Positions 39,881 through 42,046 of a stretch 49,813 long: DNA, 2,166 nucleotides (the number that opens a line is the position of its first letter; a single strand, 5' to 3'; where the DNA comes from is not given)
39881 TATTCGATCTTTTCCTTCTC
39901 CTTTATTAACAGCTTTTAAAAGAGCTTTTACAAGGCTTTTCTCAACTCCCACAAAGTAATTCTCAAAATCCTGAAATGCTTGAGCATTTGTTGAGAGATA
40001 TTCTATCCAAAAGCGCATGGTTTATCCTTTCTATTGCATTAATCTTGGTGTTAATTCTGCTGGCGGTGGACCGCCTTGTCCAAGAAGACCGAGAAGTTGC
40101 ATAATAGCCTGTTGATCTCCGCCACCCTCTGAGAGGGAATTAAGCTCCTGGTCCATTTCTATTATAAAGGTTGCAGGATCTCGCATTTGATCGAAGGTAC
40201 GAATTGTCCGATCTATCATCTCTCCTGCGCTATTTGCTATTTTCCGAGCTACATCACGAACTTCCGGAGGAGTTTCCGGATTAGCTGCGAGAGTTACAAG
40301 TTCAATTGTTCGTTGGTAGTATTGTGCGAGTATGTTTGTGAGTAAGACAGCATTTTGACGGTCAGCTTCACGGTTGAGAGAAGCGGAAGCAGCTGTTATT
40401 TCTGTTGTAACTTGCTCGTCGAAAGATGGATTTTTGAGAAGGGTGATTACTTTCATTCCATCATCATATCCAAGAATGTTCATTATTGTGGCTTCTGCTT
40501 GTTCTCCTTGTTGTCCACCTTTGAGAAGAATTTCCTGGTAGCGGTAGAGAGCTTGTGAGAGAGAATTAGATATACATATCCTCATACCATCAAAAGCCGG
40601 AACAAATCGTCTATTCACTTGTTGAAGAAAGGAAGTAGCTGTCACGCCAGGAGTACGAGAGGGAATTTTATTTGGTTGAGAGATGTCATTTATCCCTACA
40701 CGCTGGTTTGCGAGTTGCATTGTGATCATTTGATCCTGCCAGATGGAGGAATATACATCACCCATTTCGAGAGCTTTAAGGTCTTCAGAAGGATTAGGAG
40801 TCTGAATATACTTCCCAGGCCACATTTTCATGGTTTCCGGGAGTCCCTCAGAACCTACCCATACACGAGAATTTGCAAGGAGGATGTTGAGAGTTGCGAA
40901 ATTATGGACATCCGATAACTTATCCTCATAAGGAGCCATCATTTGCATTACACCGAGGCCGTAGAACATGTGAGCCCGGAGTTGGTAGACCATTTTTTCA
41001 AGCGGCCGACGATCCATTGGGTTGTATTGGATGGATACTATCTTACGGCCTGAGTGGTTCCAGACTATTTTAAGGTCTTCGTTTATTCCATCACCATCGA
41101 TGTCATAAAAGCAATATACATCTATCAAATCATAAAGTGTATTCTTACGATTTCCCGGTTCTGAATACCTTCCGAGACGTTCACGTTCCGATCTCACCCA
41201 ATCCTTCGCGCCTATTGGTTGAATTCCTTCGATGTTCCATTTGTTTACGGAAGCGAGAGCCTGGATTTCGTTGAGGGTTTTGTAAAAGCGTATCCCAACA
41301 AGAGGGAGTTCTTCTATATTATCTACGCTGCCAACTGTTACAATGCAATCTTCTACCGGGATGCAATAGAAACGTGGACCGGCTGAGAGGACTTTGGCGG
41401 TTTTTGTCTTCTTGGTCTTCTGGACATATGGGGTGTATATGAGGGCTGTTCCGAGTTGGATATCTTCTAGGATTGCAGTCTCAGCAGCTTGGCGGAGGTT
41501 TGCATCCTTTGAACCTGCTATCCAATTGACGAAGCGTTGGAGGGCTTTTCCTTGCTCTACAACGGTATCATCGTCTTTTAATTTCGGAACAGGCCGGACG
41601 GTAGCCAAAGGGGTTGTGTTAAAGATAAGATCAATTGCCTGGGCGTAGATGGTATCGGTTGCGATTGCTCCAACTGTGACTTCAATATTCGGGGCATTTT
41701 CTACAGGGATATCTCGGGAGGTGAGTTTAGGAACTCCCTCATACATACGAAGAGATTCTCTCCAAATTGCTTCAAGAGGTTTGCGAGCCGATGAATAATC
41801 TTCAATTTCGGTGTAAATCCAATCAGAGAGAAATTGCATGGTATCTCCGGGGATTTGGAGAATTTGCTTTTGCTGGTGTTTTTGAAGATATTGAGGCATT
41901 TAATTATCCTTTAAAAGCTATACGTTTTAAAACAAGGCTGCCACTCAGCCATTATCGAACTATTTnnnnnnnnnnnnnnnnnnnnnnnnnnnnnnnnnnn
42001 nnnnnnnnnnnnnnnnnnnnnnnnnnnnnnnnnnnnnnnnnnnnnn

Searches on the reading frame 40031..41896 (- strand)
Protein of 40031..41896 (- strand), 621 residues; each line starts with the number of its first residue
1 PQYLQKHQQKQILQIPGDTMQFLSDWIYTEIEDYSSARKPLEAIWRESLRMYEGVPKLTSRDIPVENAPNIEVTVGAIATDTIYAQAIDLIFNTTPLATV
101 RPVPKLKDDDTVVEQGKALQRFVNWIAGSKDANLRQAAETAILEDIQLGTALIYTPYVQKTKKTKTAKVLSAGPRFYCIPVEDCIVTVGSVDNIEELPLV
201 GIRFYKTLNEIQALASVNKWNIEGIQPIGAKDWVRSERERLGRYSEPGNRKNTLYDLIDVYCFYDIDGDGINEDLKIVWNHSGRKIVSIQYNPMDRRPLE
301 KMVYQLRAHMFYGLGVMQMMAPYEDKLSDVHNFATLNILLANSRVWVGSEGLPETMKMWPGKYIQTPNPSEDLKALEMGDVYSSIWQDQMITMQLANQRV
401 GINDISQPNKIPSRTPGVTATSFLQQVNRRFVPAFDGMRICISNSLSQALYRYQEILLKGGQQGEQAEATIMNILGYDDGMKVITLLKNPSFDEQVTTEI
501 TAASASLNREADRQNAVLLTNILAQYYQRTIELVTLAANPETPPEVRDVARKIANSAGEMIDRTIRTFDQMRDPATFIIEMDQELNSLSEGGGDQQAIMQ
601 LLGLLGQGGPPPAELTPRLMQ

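Call 84: search_protein_families(library=pfam, proteins=[window:40031-41896:-], max_evalue=0.001)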
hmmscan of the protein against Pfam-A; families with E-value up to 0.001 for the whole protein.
window:40031-41896:- (621 aa): 1 family
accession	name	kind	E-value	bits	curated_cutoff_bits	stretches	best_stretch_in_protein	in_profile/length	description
PF23899.1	SU10_portal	-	7.7e-20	71.3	30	1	155-407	176-425/593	Phage SU10 portal protein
